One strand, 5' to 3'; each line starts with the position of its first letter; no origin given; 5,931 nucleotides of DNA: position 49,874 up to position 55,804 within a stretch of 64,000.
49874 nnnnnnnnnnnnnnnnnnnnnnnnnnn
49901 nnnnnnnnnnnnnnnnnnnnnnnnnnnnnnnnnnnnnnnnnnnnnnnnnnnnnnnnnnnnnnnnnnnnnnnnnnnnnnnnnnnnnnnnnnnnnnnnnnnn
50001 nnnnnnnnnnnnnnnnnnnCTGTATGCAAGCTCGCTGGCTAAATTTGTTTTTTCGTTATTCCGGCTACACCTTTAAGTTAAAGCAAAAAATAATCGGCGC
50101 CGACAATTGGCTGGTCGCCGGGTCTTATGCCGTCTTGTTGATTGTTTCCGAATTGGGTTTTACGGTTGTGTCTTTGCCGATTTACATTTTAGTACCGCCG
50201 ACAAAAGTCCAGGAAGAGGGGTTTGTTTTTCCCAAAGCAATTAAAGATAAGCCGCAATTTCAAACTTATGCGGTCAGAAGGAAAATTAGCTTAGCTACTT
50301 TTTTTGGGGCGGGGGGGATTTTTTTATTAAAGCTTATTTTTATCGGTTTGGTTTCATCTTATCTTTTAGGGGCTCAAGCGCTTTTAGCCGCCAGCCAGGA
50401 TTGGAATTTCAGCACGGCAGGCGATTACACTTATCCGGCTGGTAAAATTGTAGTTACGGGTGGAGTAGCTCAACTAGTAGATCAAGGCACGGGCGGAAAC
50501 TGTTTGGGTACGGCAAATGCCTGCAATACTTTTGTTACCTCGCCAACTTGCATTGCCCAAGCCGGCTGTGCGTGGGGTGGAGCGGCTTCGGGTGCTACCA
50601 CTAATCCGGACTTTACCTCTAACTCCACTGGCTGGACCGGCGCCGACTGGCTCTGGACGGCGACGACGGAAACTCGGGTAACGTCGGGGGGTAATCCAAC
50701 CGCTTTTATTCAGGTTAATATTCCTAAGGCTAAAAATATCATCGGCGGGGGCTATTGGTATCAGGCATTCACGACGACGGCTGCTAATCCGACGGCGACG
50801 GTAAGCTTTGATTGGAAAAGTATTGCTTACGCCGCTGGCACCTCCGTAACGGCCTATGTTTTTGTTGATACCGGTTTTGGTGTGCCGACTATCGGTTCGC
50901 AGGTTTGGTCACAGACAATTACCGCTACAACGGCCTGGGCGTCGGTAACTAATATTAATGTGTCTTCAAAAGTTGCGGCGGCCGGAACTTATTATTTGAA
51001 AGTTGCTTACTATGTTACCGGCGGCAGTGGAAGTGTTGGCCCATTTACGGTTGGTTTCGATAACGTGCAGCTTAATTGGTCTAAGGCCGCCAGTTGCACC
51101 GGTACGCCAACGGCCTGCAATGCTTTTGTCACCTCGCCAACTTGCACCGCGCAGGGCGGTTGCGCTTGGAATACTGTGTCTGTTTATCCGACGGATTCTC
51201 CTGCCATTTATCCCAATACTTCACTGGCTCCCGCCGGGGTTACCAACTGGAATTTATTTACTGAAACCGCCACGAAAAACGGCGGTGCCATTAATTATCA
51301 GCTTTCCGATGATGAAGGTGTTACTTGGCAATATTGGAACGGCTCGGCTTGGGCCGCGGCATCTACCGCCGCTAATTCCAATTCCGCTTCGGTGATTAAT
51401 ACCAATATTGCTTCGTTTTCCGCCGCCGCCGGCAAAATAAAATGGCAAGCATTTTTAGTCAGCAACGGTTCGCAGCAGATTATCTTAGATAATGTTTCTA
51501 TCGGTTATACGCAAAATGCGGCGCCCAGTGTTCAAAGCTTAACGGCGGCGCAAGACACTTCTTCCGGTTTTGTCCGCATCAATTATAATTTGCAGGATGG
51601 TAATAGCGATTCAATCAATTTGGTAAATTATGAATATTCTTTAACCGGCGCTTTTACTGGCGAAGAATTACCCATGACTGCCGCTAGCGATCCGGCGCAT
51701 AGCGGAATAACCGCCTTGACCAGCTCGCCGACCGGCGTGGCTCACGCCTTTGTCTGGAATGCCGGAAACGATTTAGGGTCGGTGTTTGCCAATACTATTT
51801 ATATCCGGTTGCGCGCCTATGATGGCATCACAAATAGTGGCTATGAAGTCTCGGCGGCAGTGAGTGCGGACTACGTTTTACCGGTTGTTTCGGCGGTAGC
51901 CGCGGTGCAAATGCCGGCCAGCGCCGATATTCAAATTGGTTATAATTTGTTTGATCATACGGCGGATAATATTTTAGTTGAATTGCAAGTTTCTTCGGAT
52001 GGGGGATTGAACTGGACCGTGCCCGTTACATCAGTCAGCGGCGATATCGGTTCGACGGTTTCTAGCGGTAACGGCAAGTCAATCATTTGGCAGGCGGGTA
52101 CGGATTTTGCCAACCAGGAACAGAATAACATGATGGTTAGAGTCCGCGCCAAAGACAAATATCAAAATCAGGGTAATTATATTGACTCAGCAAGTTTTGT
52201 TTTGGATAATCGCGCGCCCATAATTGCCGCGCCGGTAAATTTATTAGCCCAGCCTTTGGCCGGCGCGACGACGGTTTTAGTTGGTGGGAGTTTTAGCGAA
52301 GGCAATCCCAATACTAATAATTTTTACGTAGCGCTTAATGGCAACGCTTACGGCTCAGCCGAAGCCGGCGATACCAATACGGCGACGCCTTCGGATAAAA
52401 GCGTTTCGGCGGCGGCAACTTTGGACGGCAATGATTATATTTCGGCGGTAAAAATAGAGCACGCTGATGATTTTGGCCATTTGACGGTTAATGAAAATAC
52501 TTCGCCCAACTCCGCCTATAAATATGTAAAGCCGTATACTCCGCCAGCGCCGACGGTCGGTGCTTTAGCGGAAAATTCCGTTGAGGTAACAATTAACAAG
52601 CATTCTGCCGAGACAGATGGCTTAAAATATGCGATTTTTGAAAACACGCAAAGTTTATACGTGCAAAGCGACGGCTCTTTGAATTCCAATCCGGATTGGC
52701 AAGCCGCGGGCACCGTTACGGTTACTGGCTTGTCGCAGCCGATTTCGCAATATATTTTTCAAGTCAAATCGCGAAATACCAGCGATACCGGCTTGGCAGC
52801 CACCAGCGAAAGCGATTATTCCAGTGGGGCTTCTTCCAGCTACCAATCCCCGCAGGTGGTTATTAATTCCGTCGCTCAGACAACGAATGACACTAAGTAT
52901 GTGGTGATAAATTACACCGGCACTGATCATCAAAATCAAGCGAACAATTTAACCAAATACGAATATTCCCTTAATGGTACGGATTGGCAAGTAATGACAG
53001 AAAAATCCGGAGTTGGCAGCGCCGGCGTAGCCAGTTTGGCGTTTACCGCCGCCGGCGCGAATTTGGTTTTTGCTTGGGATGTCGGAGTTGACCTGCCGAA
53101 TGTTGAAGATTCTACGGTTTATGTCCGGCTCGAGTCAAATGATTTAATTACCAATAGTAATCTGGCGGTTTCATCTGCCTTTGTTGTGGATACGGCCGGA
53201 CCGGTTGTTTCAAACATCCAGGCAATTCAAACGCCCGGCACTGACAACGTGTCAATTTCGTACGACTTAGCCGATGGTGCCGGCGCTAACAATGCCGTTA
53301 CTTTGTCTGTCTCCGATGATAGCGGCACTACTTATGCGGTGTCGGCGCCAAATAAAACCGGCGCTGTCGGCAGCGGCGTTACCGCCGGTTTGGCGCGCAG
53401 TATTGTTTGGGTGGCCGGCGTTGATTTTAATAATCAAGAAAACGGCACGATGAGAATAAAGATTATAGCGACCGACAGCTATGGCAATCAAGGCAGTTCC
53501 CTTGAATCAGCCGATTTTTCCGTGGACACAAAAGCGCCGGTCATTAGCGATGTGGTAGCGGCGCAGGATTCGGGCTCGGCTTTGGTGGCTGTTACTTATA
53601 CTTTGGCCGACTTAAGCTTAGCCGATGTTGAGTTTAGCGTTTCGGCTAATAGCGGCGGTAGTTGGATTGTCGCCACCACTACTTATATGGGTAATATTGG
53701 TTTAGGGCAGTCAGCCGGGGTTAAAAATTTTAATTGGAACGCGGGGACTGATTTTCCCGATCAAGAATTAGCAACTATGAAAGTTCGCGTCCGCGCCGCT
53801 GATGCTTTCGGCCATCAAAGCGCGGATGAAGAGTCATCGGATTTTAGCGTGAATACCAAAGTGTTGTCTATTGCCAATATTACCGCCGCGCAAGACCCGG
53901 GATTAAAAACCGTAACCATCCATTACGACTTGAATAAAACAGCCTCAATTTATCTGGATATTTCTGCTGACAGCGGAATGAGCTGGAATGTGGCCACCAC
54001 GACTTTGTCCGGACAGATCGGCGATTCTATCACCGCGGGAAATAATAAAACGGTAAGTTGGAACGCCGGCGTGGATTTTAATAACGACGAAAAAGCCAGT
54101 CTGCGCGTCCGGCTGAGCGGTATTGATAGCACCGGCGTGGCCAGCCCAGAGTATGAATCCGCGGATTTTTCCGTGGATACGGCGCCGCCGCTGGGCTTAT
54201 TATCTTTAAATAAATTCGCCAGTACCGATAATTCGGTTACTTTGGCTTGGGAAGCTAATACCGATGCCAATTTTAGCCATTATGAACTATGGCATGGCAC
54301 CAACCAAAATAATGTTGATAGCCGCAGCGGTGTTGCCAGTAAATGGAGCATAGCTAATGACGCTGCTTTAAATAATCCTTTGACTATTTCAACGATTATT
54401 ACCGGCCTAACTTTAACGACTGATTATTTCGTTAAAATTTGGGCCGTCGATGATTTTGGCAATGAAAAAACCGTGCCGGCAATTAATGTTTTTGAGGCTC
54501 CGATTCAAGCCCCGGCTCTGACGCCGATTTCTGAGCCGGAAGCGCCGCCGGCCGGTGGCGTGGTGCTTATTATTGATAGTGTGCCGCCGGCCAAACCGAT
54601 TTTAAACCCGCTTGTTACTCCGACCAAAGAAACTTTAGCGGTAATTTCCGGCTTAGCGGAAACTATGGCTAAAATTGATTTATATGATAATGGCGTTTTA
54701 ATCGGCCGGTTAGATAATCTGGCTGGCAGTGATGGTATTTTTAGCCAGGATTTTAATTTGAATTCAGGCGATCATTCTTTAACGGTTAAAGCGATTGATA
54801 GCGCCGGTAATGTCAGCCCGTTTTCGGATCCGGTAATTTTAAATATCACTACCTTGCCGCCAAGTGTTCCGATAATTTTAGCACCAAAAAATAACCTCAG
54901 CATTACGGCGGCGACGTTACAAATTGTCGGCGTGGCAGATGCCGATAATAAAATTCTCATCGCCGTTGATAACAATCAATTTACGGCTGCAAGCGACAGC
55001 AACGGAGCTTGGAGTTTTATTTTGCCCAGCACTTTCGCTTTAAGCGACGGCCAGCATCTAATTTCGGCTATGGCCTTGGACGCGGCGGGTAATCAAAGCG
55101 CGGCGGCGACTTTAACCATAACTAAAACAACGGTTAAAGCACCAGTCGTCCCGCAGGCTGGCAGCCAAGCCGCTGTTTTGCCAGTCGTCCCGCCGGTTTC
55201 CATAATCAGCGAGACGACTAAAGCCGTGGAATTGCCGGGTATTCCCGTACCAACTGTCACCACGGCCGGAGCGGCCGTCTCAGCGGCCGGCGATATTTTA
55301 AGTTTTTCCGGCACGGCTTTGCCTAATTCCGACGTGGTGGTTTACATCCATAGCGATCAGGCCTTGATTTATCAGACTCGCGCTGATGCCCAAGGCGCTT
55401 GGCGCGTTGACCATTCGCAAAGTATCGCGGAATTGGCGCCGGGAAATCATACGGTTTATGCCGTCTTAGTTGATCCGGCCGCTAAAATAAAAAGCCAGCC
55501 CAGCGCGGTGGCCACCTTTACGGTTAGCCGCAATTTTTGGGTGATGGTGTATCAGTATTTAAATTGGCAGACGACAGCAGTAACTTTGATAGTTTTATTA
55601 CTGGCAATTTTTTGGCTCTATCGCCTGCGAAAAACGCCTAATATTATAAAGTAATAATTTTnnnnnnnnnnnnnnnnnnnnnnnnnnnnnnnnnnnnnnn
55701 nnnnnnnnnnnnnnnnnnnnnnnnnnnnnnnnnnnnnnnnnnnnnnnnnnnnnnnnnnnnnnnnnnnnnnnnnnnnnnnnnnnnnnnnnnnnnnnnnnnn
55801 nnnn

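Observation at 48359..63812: Regulated surface-display locus: 2 REC-only proteins, paralogous membrane anchors (one an 1876-aa adhesin), cytoplasmic multi-PAS kinase, third REC, two LPXTG-type DUF3494 beta-helix proteins and a sortase-PG-binding fusion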

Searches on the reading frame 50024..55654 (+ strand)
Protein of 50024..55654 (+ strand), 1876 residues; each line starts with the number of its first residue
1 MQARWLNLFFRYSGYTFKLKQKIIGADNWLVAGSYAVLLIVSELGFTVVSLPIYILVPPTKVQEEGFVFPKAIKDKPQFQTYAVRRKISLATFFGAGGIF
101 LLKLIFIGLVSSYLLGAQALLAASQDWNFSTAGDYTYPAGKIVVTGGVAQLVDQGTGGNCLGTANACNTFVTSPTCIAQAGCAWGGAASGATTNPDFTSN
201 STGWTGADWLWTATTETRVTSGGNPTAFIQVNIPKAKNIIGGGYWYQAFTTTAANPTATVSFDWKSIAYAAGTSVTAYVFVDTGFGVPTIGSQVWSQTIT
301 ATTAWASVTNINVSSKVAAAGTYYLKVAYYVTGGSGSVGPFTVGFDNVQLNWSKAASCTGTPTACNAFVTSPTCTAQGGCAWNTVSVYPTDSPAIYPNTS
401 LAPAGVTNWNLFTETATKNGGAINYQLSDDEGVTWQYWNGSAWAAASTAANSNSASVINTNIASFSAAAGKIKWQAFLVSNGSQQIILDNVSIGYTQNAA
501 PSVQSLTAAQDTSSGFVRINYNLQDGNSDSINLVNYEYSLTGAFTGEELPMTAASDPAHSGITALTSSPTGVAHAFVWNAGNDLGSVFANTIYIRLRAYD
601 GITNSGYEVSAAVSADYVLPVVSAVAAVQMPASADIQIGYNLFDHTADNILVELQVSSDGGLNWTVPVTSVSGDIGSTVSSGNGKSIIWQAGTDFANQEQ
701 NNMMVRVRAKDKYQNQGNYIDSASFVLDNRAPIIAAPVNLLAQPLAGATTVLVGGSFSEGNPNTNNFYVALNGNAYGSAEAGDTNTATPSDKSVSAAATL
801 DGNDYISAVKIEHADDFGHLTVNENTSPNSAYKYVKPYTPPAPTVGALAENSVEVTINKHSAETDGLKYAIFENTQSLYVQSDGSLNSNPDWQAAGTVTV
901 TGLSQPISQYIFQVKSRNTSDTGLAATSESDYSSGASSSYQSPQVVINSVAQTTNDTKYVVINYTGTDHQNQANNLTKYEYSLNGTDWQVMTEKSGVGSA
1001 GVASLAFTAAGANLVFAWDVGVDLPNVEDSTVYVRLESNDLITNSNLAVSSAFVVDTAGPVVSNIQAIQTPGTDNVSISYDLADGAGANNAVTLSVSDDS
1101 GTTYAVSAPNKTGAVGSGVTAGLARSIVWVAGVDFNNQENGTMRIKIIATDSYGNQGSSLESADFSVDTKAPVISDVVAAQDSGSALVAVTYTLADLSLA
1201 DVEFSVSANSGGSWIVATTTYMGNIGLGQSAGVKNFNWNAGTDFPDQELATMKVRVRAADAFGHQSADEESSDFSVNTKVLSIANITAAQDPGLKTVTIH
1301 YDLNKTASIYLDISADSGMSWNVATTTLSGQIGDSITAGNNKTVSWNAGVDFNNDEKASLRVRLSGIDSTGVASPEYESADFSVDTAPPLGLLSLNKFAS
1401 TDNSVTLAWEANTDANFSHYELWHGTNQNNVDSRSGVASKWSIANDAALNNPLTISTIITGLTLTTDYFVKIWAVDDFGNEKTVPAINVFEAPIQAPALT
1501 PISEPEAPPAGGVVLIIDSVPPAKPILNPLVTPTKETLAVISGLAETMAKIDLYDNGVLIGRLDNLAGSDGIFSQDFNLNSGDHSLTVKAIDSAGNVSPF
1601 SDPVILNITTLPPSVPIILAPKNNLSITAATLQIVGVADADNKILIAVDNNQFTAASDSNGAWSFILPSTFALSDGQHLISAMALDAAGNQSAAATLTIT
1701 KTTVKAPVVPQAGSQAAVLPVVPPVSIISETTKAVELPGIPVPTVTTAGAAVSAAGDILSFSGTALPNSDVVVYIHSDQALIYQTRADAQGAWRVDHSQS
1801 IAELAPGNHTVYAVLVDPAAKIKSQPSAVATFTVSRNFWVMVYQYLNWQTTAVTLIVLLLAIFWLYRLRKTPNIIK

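Call 4: search_protein_families(library=pfam, proteins=[window:50024-55654:+], max_evalue=0.01)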
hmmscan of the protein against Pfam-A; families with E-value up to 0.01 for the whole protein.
window:50024-55654:+ (1876 aa): 6 families
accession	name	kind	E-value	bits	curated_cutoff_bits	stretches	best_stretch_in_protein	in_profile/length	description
PF19077.6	Big_13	-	1.7e-13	51.4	27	2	1629-1700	28-99/102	Bacterial Ig-like domain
PF17936.7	Big_6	-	3.8e-11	43.5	27.6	2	1623-1699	6-81/83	Bacterial Ig domain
PF09136.16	Glucodextran_B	-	1.6e-07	31.6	27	1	1618-1700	5-80/83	Glucodextranase, domain B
PF00041.27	fn3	-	5.8e-06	26.9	25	1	1399-1482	10-76/84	Fibronectin type III domain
PF21471.3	Reelin_subrepeat-B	-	0.0011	19.2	27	0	421-494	58-127/127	Reelin subrepeat B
PF13754.12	Big_3_4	-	0.0077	16.6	27.3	0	1671-1697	30-55/106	Domain of unknown function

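Call 12: search_protein_families(library=ncbifam, proteins=[window:50024-55654:+], max_evalue=0.01)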
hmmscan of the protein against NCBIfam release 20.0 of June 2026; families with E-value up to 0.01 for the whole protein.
window:50024-55654:+ (1876 aa): 3 families
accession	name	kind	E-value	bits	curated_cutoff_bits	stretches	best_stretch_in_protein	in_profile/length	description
NF033510.3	Ca_tandemer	repeat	5.9e-14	52.2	50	2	1627-1692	28-96/96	Ca2+-stabilized repeat-containing adhesin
NF040520.1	Ig_like_BLP2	equivalog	1e-10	40.5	750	2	1534-1609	535-610/730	Ig-like repeat protein Blp2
NF047446.1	barrel_OmpL47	domain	4.3e-10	39.9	40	0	1675-1700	42-67/68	OmpL47-type beta-barrel domain-containing protein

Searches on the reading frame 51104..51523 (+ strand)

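Call 75: search_protein_families(library=pfam, proteins=[window:51104-51523:+], max_evalue=1)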
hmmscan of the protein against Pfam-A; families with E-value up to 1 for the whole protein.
window:51104-51523:+ (140 aa): 3 families
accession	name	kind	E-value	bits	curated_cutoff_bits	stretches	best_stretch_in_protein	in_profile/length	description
PF21471.3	Reelin_subrepeat-B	-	0.065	13.5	27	1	59-134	56-127/127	Reelin subrepeat B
PF02012.26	BNR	-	0.072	13.5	27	1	66-76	1-11/12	BNR/Asp-box repeat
PF19565.4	DUF6087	-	0.26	12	27.1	1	68-98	39-69/99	Family of unknown function (DUF6087)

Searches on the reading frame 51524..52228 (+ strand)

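Call 75: search_protein_families(library=pfam, proteins=[window:51524-52228:+], max_evalue=1)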
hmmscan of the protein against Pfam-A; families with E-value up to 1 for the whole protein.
window:51524-52228:+ (235 aa): 1 family
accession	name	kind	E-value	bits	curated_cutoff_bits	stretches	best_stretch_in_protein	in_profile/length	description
PF02012.26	BNR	-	0.44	11.2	27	0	155-165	1-11/12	BNR/Asp-box repeat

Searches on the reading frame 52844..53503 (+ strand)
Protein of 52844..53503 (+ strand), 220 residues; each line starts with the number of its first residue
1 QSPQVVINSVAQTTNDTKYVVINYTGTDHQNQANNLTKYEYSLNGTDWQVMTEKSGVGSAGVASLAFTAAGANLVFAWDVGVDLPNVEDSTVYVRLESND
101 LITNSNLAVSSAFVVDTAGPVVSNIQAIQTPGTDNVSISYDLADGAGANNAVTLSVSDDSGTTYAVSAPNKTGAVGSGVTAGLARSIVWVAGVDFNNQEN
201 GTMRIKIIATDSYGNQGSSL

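Call 75: search_protein_families(library=pfam, proteins=[window:52844-53503:+], max_evalue=1)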
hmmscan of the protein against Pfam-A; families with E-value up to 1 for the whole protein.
window:52844-53503:+ (220 aa): 1 family
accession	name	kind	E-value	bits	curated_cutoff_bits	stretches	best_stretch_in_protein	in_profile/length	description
PF09856.14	ScfRs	-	0.12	12.7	24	0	152-200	70-117/157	Short-chain fatty acyl coenzyme A regulator, C-terminal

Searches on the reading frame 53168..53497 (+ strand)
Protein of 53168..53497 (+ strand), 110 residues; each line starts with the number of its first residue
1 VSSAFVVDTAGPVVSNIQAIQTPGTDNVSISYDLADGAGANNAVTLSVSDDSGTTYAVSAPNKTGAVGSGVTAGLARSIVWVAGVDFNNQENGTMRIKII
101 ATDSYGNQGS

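Call 81: predict_structure(alignment_id=A3)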
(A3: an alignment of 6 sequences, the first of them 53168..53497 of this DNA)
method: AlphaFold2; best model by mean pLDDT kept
length: 110 residues; sequences in the alignment: 6
mean_pLDDT: 82.9   pTM: 0.76
mean pLDDT of the five models: 82.9, 82.1, 81.3, 80.8, 80.3
residues with pLDDT >= 90: 45; 70-90: 46; 50-70: 18; < 50: 1
segments of 3 or more residues with pLDDT < 50: none
pLDDT, mean of each block of 10 residues (from residue 1): 59 92 88 83 89 79 93 94 71 81 83
secondary structure, 60 per line:
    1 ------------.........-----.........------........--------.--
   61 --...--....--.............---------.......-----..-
elements in order: E13-21 E27-35 E42-49 E63-65 E68-71 E74-82 H83-86 E96-102

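Call 83: fold_search(model_id=the predicted structure, library=pdb)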
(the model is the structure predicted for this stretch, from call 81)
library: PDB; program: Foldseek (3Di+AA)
matches with E <= 10: 748; with E <= 0.001: 0
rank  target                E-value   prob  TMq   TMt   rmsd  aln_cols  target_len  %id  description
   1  9yc3_B                6.6e-02  0.99  0.55  0.53   4.0       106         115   13  Crystal structure of malaria transmission-blocking antigen PfHAP2 domain 3 in complex with nanobody WNb 334 (released 2025-12-31)
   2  2dbj_MODEL_1_A        1.5e-01  0.85  0.43  0.39   8.6       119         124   11  Solution structures of the fn3 domain of human Proto-oncogene tyrosine-protein kinase MER precursor (released 2006-12-19)
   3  7me5                  2.8e-01  0.54  0.34  0.27   6.6        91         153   10  Structure of the extracellular WNT-binding module in Drl-2 (released 2021-10-13)
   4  3hn3_D                3.5e-01  0.28  0.34  0.10   6.9       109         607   16  Human beta-glucuronidase at 1.7 A resolution (released 2009-12-01)
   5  8e72_B                3.9e-01  0.41  0.35  0.09   6.1        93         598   14  Treponema lecithinolyticum beta-glucuronidase in complex with a ciprofloxacin-glucuronide conjugate (released 2023-06-21)
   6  3hn3_A                3.9e-01  0.23  0.32  0.09   7.0       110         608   14  Human beta-glucuronidase at 1.7 A resolution (released 2009-12-01)
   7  4kkr_A                4.3e-01  0.69  0.44  0.25   5.4       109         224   13  Crystal structure of Vibrio cholerae RbmA (crystal form 3) (released 2013-05-22)
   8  2rr3_MODEL_1_A        4.3e-01  0.38  0.35  0.31   4.8        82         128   12  Solution structure of the complex between human VAP-A MSP domain and human OSBP FFAT motif (released 2010-03-23)
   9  6tqs_F                4.5e-01  0.41  0.35  0.31   5.3        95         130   13  The crystal structure of the MSP domain of human MOSPD2 in complex with the conventional FFAT motif of ORP1. (released 2020-11-18)
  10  6tqt                  4.5e-01  0.28  0.34  0.30   8.6       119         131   12  The crystal structure of the MSP domain of human MOSPD2. (released 2020-11-18)
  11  3up1_A                4.8e-01  0.75  0.47  0.28   6.2       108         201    8  Crystal structure of the unliganded human interleukin-7 receptor extracellular domain (released 2012-02-08)
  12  5j11_B                5.1e-01  0.82  0.50  0.31   4.8       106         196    8  Structure of human TSLP in complex with TSLPR and IL-7Ralpha (released 2017-04-05)
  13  1z9l                  5.1e-01  0.51  0.41  0.37   4.6        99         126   15  1.7 Angstrom Crystal Structure of the Rat VAP-A MSP Homology Domain (released 2005-07-19)
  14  2n59_MODEL_1_A        5.1e-01  0.13  0.26  0.27  11.0       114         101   14  Solution Structure of R. palustris CsgH (released 2016-05-11)
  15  7skp_A                5.6e-01  0.47  0.32  0.44   5.7        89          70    9  De novo synthetic protein DIG14 (tetragonal space group) (released 2022-10-12)
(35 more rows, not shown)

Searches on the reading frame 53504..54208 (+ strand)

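Call 75: search_protein_families(library=pfam, proteins=[window:53504-54208:+], max_evalue=1)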
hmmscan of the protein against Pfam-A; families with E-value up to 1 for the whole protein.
window:53504-54208:+ (235 aa): 1 family
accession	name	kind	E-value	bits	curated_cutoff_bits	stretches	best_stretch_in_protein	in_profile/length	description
PF03404.22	Mo-co_dimer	-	0.031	14.8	22.7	1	151-216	48-116/138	Mo-co oxidoreductase dimerisation domain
